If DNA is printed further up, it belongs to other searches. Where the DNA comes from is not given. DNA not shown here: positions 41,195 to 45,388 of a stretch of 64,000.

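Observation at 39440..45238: Island of integrase, tRNA-fragment and type IIG restriction-modification fusion inside a lytic-type myovirus genome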

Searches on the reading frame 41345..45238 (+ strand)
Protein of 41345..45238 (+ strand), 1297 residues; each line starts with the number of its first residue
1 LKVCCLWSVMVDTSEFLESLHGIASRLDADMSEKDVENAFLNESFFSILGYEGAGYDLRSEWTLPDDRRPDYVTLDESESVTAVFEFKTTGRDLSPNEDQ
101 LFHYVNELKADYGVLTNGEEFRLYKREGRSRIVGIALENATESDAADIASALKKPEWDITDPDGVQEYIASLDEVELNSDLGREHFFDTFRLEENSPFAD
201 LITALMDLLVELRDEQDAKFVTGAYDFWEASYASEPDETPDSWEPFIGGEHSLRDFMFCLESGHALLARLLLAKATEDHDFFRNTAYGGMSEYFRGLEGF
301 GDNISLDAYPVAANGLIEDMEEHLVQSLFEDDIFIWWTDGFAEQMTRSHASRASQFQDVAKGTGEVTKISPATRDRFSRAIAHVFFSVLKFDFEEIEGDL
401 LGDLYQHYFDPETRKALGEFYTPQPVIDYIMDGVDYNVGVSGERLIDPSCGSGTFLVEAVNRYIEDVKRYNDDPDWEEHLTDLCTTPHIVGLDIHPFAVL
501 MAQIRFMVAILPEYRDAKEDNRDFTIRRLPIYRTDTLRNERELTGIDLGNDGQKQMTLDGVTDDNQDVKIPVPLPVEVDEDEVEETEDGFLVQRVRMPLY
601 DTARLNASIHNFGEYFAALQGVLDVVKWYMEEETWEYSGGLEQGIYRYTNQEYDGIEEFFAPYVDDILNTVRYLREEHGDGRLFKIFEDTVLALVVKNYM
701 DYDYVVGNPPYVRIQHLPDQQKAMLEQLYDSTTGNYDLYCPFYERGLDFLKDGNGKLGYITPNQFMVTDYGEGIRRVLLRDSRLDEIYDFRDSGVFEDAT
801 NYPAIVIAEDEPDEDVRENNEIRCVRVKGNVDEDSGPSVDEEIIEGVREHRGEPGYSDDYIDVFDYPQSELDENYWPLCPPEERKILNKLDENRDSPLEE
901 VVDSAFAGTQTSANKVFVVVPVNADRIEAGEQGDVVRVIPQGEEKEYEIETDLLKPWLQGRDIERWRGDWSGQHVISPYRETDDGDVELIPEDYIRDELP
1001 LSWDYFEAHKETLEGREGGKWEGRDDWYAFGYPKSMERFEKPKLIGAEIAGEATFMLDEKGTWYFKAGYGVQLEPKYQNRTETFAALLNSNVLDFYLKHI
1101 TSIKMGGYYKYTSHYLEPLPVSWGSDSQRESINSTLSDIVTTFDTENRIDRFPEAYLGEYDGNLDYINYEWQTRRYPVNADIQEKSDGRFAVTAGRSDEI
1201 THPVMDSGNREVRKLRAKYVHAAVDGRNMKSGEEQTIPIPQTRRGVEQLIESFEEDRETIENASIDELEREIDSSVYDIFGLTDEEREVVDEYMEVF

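Call 8: search_protein_families(library=pfam, proteins=[window:41345-45238:+], max_evalue=0.01)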
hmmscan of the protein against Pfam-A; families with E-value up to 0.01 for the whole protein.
window:41345-45238:+ (1297 aa): 7 families
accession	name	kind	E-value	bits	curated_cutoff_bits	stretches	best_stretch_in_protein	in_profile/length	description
PF07669.17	Eco57I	-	2.9e-31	109.3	25.3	1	488-796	2-171/171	Eco57I restriction-modification methylase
PF02384.22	N6_Mtase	-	7.5e-12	45.6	20.4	1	398-477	3-72/311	N-6 DNA Methylase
PF12950.13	TaqI_C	-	3.9e-11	43.7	26.5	1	956-1121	2-118/118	TaqI-like C-terminal specificity domain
PF20473.4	MmeI_Mtase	-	2.7e-10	40.3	27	2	700-763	134-200/259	MmeI, DNA-methyltransferase domain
PF04313.20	HSDR_N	-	5.8e-07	30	25.1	1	66-127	124-193/198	Type I restriction enzyme R protein N terminus (HSDR_N)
PF01170.24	UPF0020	-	1.4e-05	25.4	22.3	1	442-461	29-48/197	RMKL-like, methyltransferase domain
PF13588.12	HSDR_N_2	-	0.00067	20.2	25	1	68-127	37-98/110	Type I restriction enzyme R protein N terminus (HSDR_N)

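Call 16: search_solved_structures(query=window:41372-45238:+, max_evalue=0.01, show_alignments=3)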
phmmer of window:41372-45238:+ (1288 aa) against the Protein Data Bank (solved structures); distinct sequences matched with E-value up to 0.01: 12.
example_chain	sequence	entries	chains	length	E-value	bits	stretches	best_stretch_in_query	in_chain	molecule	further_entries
7qw5_A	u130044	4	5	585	6.6e-25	90.4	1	691-1132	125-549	Modification methylase BseCI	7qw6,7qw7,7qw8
8cxz_A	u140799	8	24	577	1e-18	69.9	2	691-1123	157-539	Site-specific DNA-methyltransferase (adenine-specific)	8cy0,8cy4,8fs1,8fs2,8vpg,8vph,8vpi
7lni_A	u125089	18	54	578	1.2e-18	69.6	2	691-1107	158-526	Site-specific DNA-methyltransferase (adenine-specific)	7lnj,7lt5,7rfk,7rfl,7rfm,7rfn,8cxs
3lkd_A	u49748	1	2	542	1.8e-06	29.4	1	360-454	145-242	Type I restriction-modification system methyltransferase subunit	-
3ufb_A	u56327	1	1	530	3.9e-06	28.2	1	408-463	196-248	Type I restriction-modification system methyltransferase subunit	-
2okc_A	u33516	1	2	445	5.6e-05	24.4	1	387-457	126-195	Type I restriction enzyme StySJI M protein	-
5ybb_A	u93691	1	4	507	6.8e-05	24.1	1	406-451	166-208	Type I restriction-modification system methyltransferase subunit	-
7vru_A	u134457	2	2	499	9.7e-05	23.6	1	380-456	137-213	Site-specific DNA-methyltransferase (adenine-specific)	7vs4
7bst_D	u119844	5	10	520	0.0016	19.6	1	380-454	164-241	Type I restriction enzyme EcoR124II M protein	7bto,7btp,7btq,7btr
2ibs_A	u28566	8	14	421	0.0019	19.3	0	693-776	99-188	Modification methylase TaqI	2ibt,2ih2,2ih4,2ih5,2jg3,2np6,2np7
1aqi_A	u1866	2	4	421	0.002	19.3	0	693-776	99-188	ADENINE-N6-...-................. TAQI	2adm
1aqj_A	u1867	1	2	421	0.002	19.2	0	693-776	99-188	ADENINE-N6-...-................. TAQI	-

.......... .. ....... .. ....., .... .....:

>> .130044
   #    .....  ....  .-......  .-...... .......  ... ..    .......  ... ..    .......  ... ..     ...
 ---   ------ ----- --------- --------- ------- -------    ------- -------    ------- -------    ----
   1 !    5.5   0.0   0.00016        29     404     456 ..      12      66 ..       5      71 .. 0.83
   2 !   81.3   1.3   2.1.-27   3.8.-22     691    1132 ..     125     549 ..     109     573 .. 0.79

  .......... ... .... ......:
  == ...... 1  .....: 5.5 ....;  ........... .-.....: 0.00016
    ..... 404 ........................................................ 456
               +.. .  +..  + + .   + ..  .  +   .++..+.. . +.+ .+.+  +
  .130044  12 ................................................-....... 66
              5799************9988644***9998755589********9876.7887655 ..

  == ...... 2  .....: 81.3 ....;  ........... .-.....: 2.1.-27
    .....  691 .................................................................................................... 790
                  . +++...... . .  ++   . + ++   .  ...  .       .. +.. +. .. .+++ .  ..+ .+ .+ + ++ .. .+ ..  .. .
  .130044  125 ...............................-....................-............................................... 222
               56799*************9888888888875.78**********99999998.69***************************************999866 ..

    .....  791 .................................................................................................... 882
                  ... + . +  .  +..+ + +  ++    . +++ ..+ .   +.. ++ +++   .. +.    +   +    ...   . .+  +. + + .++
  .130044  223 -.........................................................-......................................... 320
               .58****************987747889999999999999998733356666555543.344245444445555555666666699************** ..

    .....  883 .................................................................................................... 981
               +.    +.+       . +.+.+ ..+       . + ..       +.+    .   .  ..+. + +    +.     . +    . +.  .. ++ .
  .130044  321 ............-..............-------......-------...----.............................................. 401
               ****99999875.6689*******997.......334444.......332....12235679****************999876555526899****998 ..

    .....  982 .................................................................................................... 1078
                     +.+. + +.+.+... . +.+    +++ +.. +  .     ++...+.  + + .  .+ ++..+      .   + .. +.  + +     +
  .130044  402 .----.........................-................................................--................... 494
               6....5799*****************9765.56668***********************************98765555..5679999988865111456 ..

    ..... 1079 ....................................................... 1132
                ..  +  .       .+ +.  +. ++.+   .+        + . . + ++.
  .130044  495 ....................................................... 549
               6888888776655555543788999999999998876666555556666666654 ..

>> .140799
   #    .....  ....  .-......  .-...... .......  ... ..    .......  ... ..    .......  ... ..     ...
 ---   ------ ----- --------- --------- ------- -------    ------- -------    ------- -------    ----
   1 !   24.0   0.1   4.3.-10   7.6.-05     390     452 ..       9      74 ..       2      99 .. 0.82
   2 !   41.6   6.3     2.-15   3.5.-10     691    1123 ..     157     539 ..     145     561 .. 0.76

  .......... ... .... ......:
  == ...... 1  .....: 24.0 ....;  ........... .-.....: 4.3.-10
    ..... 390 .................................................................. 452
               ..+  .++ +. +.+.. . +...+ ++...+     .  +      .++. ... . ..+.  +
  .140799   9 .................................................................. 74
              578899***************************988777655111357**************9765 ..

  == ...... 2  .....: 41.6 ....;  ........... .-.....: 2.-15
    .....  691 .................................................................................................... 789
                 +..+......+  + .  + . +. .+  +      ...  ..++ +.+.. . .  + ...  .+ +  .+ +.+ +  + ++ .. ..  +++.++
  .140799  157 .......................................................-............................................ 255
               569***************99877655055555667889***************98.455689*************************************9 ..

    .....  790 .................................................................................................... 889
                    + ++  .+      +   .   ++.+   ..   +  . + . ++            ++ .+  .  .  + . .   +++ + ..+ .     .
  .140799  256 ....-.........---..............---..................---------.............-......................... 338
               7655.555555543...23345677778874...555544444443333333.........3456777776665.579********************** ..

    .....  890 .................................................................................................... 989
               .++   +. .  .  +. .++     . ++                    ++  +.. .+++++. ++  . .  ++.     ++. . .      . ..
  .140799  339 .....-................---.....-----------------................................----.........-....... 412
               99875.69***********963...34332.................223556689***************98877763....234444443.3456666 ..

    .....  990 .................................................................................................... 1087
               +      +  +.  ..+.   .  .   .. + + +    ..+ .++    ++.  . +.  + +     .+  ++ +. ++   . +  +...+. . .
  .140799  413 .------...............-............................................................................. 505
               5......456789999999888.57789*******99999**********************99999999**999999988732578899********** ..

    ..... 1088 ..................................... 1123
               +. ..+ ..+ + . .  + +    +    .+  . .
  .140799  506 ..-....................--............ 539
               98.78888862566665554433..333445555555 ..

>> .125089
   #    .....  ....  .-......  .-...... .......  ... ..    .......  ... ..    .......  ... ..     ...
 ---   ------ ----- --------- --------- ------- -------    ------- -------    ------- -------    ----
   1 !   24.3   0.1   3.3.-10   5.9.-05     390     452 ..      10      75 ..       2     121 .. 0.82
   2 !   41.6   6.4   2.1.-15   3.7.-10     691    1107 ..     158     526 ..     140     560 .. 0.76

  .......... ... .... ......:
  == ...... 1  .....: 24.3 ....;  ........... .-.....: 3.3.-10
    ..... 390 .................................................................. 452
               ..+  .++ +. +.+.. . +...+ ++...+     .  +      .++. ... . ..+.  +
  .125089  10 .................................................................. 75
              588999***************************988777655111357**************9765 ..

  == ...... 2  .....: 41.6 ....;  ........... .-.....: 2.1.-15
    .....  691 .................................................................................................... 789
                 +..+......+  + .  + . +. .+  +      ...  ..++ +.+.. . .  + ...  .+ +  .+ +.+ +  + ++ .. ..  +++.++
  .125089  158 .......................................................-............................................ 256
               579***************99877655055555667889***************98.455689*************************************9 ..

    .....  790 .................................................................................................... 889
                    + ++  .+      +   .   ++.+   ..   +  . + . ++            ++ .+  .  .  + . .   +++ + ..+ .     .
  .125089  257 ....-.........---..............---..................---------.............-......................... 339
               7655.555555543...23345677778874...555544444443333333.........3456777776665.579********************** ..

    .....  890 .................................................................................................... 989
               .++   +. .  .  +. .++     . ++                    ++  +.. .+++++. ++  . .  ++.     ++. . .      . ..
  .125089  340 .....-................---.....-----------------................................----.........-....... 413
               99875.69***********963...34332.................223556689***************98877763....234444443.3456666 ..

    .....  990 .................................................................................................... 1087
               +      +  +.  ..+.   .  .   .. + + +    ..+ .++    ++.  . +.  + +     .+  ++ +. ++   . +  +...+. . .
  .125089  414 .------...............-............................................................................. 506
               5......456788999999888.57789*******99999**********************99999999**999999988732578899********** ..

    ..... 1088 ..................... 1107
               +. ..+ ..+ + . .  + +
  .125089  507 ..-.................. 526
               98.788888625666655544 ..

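Call 17: search_protein_families(library=padloc, proteins=[window:41372-45238:+], max_evalue=0.01)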
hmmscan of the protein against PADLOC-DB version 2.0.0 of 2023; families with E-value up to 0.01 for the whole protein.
window:41372-45238:+ (1288 aa): 77 families (the best 25 are shown)
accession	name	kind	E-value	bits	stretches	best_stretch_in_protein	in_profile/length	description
PDLC03335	MTase_II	-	8.3e-56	187.9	3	692-805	195-308/607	Type II methyltransferase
PDLC03604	REase_MTase_IIG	-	1.1e-50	170.7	1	686-1132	529-954/1011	Type IIG restriction enzyme-methyltransferase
PDLC02529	PglX|PglXI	-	2.9e-44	149.1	2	691-1095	356-733/1189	PglX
PDLC03630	REase_MTase_IIG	-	3.6e-42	142.3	2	652-1004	568-907/1100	Type IIG restriction enzyme-methyltransferase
PDLC03629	REase_MTase_IIG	-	1.8e-40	136.6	1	692-1117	570-972/1182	Type IIG restriction enzyme-methyltransferase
PDLC03313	MTase_II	-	2.9e-40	136.3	2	685-1112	137-515/563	Type II methyltransferase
PDLC03612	REase_MTase_IIG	-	1e-36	124.6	2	689-805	803-919/1247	Type IIG restriction enzyme-methyltransferase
PDLC03226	MTase_II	-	8.9e-34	115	1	688-1137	124-555/579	Type II methyltransferase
PDLC03235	MTase_II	-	7.4e-27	92.4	2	690-799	244-353/648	Type II methyltransferase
PDLC03338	MTase_II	-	1.7e-26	91.1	2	366-517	87-232/604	Type II methyltransferase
PDLC03617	REase_MTase_IIG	-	3.6e-26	89.2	2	692-1097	358-733/1183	Type IIG restriction enzyme-methyltransferase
PDLC03250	MTase_II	-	2.5e-25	87.3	2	691-1102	339-696/775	Type II methyltransferase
PDLC03596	REase_MTase_IIG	-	7.8e-24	81.7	2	686-801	705-819/1148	Type IIG restriction enzyme-methyltransferase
PDLC03609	REase_MTase_IIG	-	3.3e-23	79.4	2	692-805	557-668/1066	Type IIG restriction enzyme-methyltransferase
PDLC04134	mad2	-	1.1e-22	78.6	3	369-497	231-333/492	mads_2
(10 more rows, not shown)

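Call 18: search_protein_families(library=ncbifam, proteins=[window:41372-45238:+], max_evalue=0.01)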
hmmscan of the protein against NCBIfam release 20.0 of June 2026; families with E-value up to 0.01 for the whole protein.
window:41372-45238:+ (1288 aa): 6 families
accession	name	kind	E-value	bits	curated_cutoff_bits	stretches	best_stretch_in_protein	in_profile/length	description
NF033451.1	BREX_2_MTaseX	equivalog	2.8e-41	141.3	400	2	689-1095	355-736/1185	BREX-2 system adenine-specific DNA-methyltransferase PglX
NF033452.1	BREX_1_MTaseX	exception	4.1e-15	54.7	500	1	435-803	316-618/1210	BREX-1 system adenine-specific DNA-methyltransferase PglX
NF033455.1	BREX_6_MTaseX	exception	3.6e-14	51.3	900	2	691-793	553-649/1319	BREX-6 system adenine-specific DNA-methyltransferase PglX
NF047738.1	antiphage_MADS2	equivalog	7.4e-13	47.6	720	1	369-499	271-407/654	methylation-associated defense system DNA methyltransferase MAD2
TIGR02987.1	met_A_Alw26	exception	3.2e-08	32.8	353.5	0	406-456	1-57/523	Alw26I/Eco31I/Esp3I family type II restriction adenine-specific DNA-methyltransferase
NF008748.0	PRK11783.1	equivalog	0.0057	14.9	466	1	432-451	192-211/704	bifunctional 23S rRNA (guanine(2069)-N(7))-methyltransferase RlmK/23S rRNA (guanine(2445)-N(2))-methyltransferase RlmL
